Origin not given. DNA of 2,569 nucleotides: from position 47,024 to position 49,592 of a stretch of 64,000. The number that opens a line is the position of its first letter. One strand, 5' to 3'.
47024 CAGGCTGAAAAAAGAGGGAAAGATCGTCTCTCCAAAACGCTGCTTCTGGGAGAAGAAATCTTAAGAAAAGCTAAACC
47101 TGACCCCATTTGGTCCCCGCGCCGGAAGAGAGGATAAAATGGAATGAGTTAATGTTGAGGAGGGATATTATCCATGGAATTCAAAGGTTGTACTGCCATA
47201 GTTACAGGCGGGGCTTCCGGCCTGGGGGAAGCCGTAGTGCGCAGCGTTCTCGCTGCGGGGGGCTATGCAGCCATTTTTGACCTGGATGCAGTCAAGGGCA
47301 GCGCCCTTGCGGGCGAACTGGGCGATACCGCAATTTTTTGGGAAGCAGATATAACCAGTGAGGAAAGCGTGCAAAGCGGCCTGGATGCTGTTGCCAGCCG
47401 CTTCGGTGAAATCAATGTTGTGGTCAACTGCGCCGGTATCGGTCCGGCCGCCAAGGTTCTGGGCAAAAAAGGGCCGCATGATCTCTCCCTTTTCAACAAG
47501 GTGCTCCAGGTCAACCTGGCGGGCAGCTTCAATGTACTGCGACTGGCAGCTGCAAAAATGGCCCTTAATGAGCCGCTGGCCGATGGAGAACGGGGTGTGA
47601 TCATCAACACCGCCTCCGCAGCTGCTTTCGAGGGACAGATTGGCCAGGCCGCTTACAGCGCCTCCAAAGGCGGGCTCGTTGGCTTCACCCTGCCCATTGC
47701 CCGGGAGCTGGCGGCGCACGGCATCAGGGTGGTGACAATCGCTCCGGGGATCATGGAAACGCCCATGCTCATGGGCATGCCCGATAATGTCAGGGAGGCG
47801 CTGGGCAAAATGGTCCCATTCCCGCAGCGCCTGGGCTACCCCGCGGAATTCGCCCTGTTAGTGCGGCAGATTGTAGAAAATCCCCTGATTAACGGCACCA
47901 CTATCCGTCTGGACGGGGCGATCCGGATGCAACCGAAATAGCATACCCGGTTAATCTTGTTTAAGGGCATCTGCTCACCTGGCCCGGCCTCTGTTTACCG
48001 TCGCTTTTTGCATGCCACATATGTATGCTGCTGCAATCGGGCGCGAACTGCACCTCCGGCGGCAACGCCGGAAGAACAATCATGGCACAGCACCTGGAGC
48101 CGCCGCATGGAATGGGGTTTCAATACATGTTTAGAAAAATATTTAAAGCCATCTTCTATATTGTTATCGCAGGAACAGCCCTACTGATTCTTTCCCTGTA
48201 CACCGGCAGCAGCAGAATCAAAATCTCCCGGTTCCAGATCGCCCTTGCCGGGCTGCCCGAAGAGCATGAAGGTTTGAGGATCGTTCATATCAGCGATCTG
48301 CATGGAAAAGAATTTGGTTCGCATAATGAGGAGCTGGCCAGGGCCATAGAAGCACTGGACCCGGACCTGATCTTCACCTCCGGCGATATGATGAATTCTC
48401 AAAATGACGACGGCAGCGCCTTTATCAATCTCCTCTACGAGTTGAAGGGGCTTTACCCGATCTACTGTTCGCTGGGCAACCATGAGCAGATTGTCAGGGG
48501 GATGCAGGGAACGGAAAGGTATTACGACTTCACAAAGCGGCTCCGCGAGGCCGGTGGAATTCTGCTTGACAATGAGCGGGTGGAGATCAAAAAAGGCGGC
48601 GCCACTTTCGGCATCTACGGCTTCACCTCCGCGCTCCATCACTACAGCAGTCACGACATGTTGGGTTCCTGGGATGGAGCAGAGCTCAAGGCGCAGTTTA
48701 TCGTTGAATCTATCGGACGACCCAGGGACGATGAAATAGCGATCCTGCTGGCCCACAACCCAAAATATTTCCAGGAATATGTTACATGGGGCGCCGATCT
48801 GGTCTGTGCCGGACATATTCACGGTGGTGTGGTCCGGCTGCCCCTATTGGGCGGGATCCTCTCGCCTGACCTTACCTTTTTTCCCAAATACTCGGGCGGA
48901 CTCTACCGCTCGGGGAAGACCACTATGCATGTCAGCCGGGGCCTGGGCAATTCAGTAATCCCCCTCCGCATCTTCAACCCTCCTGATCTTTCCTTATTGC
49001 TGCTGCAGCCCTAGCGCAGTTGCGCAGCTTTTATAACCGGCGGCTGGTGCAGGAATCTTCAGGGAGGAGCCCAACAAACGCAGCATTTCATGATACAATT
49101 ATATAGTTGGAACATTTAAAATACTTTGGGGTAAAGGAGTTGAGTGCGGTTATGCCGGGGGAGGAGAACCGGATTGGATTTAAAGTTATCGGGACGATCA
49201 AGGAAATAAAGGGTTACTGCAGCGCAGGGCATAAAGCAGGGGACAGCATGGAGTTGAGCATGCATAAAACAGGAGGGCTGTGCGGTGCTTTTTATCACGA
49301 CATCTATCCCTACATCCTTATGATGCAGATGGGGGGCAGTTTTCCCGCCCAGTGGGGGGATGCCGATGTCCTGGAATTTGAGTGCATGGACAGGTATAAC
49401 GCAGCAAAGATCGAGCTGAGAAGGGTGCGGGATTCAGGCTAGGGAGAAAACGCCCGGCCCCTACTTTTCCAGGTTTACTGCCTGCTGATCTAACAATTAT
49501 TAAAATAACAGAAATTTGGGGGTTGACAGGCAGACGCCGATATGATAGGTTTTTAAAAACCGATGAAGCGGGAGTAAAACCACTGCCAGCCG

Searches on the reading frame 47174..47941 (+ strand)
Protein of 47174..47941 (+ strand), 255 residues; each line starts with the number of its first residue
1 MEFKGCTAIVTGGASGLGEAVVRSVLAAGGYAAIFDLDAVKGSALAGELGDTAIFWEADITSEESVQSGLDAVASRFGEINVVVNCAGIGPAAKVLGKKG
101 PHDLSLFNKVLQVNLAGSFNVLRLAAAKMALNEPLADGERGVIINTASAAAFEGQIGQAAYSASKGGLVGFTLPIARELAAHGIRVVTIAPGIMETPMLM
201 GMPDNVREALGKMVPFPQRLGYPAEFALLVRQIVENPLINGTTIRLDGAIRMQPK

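Call 6: search_protein_families(library=pfam, proteins=[window:47174-47941:+])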
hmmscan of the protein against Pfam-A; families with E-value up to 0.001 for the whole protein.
window:47174-47941:+ (255 aa): 3 families
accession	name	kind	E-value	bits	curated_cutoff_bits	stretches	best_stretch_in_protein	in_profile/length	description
PF00106.31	adh_short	-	1.9e-45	155.2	26.6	1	7-202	2-190/195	short chain dehydrogenase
PF13561.12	adh_short_C2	-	2.9e-35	122.4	27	1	14-248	3-233/236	Enoyl-(Acyl carrier protein) reductase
PF08659.16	KR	-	1.6e-07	31.9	22.6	1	7-194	2-178/180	KR domain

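Call 7: search_protein_families(library=ncbifam, proteins=[window:47174-47941:+])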
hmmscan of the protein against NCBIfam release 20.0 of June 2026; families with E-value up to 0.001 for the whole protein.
window:47174-47941:+ (255 aa): 209 families (the best 25 are shown)
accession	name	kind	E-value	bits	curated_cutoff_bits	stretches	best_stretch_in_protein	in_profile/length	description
NF006072.0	PRK08217.1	subfamily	3e-51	174.7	298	1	1-252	1-253/253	3-ketoacyl-(acyl-carrier-protein) reductase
NF004198.0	PRK05653.1-3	equivalog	2.4e-48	164.8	296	1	4-248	6-244/248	3-oxoacyl-ACP reductase FabG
NF005559.1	PRK07231.1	subfamily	6.7e-43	147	215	1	3-250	2-247/249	glucose 1-dehydrogenase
TIGR01830.1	3oxo_ACP_reduc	equivalog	1.4e-41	142.8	297.75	1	8-250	1-238/239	3-oxoacyl-[acyl-carrier-protein] reductase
TIGR01829.1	AcAcCoA_reduct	subfamily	3.7e-39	134.8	302.1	1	8-249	3-239/242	acetoacetyl-CoA reductase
NF005067.0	PRK06484.1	equivalog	9.9e-39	133.2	713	1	6-249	274-510/524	short chain dehydrogenase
NF004817.0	PRK06171.1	subfamily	1.1e-38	133.3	304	1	2-198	6-195/265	sorbitol-6-phosphate dehydrogenase subunit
NF009466.0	PRK12826.1-2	subfamily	1.6e-38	132.6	222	1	7-250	5-244/248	3-oxoacyl-ACP reductase FabG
NF009464.0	PRK12824.1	subfamily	4.5e-37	128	269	1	7-252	4-244/245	3-oxoacyl-ACP reductase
NF004791.0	PRK06138.1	equivalog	1.4e-36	126.1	312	1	1-250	1-249/252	SDR family oxidoreductase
NF052558.1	MBtsdlDhBudC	equivalog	2.7e-36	125.4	270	1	3-250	1-241/250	meso-2,3-butanediol dehydrogenase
NF005309.0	PRK06841.1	subfamily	8.8e-36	123.7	286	1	2-249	12-251/255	GolD/DthD family dehydrogenase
NF004197.0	PRK05653.1-1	equivalog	1.1e-35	123.5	332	1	3-252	5-248/249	3-oxoacyl-ACP reductase FabG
NF053701.1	CsHdxCHCADhChcB2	equivalog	1.5e-35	122.9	350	1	4-249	2-241/245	cis-4-hydroxycyclohexanecarboxylate dehydrogenase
NF006121.0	PRK08265.1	subfamily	5.9e-35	121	294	1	3-247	5-242/263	short chain dehydrogenase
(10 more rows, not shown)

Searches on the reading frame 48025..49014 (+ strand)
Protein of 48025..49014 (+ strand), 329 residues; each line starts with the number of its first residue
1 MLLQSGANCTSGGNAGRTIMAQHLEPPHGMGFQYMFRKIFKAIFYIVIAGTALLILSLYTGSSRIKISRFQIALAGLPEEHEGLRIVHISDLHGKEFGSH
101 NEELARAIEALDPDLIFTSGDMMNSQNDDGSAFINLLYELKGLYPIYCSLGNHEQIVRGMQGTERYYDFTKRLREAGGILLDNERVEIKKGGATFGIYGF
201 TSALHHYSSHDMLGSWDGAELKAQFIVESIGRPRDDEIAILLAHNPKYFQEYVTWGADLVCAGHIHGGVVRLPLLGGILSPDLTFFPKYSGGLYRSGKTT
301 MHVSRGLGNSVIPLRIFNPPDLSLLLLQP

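Call 6: search_protein_families(library=pfam, proteins=[window:48025-49014:+])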
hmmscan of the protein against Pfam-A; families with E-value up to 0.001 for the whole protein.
window:48025-49014:+ (329 aa): 2 families
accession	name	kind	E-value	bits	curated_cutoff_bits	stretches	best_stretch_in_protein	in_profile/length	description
PF00149.33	Metallophos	-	5.5e-15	56.7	21.5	1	84-267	1-190/191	Calcineurin-like phosphoesterase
PF12850.12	Metallophos_2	-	0.00015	22.3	27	0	84-181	1-60/154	Calcineurin-like phosphoesterase superfamily domain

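Call 7: search_protein_families(library=ncbifam, proteins=[window:48025-49014:+])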
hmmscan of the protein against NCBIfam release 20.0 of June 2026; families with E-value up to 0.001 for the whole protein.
window:48025-49014:+ (329 aa): 2 families
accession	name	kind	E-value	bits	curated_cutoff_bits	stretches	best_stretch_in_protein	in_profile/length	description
NF033458.1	lipid_A_LpxG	equivalog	1.1e-23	84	350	2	52-154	13-118/321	UDP-2,3-diacylglucosamine diphosphatase LpxG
NF008460.0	PRK11340.1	equivalog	1.2e-22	80.7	188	1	58-327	26-270/271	phosphodiesterase YaeI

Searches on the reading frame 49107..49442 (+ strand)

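Call 6: search_protein_families(library=pfam, proteins=[window:49107-49442:+])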
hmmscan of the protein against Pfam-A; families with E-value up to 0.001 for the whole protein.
window:49107-49442:+ (111 aa): 0 families

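Call 7: search_protein_families(library=ncbifam, proteins=[window:49107-49442:+])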
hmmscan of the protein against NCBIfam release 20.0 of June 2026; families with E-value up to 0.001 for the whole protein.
window:49107-49442:+ (111 aa): 1 family
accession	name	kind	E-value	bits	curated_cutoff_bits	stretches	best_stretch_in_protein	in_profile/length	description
TIGR04076.1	TIGR04076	subfamily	3.7e-11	43.4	33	1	30-108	7-90/91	TIGR04076 family protein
